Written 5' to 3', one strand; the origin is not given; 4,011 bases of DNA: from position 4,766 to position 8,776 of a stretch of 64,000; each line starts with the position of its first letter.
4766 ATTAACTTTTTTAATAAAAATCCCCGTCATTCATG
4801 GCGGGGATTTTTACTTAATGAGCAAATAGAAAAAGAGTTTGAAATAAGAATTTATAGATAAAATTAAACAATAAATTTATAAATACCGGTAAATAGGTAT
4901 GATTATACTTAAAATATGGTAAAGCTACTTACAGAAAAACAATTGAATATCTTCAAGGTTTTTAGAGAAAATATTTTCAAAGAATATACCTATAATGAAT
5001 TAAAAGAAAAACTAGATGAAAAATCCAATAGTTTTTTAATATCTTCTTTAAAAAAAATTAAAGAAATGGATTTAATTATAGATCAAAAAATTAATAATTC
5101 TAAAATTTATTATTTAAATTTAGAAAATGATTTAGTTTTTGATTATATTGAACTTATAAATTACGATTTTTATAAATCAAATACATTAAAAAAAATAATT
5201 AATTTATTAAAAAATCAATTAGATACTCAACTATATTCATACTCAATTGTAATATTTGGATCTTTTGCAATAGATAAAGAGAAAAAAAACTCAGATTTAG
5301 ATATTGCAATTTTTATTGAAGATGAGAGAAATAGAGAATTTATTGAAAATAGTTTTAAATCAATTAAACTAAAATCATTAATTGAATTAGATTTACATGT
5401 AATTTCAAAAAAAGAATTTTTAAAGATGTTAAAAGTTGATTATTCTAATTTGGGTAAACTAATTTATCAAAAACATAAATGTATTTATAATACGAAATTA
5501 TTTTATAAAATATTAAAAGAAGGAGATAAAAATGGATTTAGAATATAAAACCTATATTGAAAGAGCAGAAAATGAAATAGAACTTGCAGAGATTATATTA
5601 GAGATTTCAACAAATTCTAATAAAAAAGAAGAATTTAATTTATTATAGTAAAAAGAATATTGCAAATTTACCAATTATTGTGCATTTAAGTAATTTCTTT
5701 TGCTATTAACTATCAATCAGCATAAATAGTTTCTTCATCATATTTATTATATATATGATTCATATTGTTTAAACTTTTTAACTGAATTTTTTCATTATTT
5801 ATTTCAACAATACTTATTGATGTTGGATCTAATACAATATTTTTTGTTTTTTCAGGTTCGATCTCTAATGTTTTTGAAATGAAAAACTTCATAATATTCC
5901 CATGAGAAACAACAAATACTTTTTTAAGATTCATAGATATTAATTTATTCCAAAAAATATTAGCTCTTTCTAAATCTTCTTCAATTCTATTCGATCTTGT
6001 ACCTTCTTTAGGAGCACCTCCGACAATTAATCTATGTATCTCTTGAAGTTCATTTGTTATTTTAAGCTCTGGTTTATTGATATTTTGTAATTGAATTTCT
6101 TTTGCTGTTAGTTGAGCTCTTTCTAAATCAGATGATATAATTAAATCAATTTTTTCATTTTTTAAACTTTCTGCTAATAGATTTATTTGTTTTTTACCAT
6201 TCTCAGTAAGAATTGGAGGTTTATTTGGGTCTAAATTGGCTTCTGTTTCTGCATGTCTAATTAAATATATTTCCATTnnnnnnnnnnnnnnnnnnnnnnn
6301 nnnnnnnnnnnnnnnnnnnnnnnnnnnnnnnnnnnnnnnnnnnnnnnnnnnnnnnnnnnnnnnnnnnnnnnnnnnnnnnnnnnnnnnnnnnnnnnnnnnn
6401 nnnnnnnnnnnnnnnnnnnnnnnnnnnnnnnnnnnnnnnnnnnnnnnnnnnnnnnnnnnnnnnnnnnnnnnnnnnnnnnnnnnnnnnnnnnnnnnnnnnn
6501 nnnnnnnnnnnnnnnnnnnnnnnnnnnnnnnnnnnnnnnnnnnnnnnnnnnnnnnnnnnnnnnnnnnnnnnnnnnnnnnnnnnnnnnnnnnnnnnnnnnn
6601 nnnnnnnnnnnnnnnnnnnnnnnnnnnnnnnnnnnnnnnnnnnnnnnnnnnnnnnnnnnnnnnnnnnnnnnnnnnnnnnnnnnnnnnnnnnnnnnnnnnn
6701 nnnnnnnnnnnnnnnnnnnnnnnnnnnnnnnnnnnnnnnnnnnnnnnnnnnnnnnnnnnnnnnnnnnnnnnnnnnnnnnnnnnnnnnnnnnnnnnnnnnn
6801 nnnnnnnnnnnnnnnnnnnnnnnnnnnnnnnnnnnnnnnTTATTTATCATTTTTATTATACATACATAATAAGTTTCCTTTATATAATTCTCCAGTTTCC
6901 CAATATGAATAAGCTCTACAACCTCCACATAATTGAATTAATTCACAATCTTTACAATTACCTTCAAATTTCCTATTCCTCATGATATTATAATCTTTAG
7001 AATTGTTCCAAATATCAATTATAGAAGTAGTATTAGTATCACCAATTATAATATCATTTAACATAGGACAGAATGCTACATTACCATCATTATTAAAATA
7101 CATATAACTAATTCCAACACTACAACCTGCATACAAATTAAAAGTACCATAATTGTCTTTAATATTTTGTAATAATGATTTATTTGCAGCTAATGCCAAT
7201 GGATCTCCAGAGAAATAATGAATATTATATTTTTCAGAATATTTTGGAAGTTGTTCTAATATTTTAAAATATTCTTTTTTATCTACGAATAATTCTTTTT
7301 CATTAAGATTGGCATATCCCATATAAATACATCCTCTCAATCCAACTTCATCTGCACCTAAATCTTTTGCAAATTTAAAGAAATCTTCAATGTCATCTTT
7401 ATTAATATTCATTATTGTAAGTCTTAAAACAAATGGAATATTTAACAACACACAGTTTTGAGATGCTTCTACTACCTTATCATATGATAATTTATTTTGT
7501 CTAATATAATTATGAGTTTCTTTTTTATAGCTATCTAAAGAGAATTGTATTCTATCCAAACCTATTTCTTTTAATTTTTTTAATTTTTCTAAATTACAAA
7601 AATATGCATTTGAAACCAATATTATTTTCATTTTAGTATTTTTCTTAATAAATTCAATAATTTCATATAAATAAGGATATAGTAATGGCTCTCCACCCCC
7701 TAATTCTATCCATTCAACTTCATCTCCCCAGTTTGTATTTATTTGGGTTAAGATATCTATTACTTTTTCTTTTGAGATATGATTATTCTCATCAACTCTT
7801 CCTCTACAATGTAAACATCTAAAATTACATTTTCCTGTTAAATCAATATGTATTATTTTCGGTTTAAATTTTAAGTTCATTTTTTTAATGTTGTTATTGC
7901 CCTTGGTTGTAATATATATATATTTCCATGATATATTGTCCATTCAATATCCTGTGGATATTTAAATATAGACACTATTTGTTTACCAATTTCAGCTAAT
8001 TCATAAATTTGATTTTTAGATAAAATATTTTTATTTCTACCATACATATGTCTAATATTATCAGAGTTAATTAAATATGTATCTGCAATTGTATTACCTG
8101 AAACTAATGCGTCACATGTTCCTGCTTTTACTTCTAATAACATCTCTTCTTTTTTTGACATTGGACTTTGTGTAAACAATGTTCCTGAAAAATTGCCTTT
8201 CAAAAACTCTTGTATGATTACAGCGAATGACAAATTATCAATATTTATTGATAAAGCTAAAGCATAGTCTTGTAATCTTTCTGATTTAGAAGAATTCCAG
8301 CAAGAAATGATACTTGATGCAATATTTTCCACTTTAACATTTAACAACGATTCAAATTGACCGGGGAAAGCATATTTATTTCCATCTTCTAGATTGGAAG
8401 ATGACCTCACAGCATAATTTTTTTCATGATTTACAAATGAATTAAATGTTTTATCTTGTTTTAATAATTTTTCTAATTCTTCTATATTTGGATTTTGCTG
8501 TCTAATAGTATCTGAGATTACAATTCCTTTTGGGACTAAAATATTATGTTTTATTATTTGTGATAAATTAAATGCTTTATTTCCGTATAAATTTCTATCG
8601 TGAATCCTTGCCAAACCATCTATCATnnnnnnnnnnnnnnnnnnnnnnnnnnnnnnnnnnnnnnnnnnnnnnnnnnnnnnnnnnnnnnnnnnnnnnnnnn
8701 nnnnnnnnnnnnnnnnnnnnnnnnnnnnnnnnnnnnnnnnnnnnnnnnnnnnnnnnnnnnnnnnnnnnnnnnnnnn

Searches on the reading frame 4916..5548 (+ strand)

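Call 13: search_protein_families(library=pfam, proteins=[window:4916-5548:+], max_evalue=0.001)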
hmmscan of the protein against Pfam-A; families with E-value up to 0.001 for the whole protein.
window:4916-5548:+ (210 aa): 3 families
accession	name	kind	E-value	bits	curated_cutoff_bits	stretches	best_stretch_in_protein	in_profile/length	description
PF01909.29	NTP_transf_2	-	3.3e-09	37.5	21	1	98-172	4-82/93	Nucleotidyltransferase domain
PF18765.7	Polbeta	-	7.5e-08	32.9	26.9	1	93-187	2-91/93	Polymerase beta, Nucleotidyltransferase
PF22600.2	MTPAP-like_central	-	0.00021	21.8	27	1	89-160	20-71/139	Poly(A) RNA polymerase, mitochondrial-like, central palm domain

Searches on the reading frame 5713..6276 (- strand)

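Call 13: search_protein_families(library=pfam, proteins=[window:5713-6276:-], max_evalue=0.001)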
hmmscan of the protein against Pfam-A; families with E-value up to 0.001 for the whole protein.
window:5713-6276:- (187 aa): 1 family
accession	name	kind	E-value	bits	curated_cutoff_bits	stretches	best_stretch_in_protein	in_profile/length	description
PF00300.27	His_Phos_1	-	1.1e-29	103.9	21.7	1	3-171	1-193/194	Histidine phosphatase superfamily (branch 1)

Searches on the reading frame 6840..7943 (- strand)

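Call 13: search_protein_families(library=pfam, proteins=[window:6840-7943:-], max_evalue=0.001)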
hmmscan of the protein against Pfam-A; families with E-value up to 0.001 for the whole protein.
window:6840-7943:- (367 aa): 2 families
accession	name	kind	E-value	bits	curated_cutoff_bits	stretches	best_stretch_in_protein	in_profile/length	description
PF04055.27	Radical_SAM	-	4.3e-27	95.7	29.5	1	35-192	3-166/166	Radical SAM superfamily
PF13186.11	SPASM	-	1.1e-09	38.9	21.5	1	274-334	1-67/67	Iron-sulfur cluster-binding domain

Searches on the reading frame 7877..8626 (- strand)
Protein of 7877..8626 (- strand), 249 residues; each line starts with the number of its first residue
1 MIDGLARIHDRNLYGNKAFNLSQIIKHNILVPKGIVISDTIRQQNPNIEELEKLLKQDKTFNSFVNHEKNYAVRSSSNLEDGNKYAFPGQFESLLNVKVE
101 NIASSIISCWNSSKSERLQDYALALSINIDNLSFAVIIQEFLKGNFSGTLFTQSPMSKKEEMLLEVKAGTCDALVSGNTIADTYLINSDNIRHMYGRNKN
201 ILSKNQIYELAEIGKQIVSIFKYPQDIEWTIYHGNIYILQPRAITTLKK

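Call 13: search_protein_families(library=pfam, proteins=[window:7877-8626:-], max_evalue=0.001)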
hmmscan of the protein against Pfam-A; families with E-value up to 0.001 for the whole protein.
window:7877-8626:- (249 aa): 1 family
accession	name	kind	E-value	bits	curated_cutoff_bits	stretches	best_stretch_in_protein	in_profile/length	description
PF01326.24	PPDK_N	-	2.8e-34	119.3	27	2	61-190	92-226/328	Pyruvate phosphate dikinase, AMP/ATP-binding domain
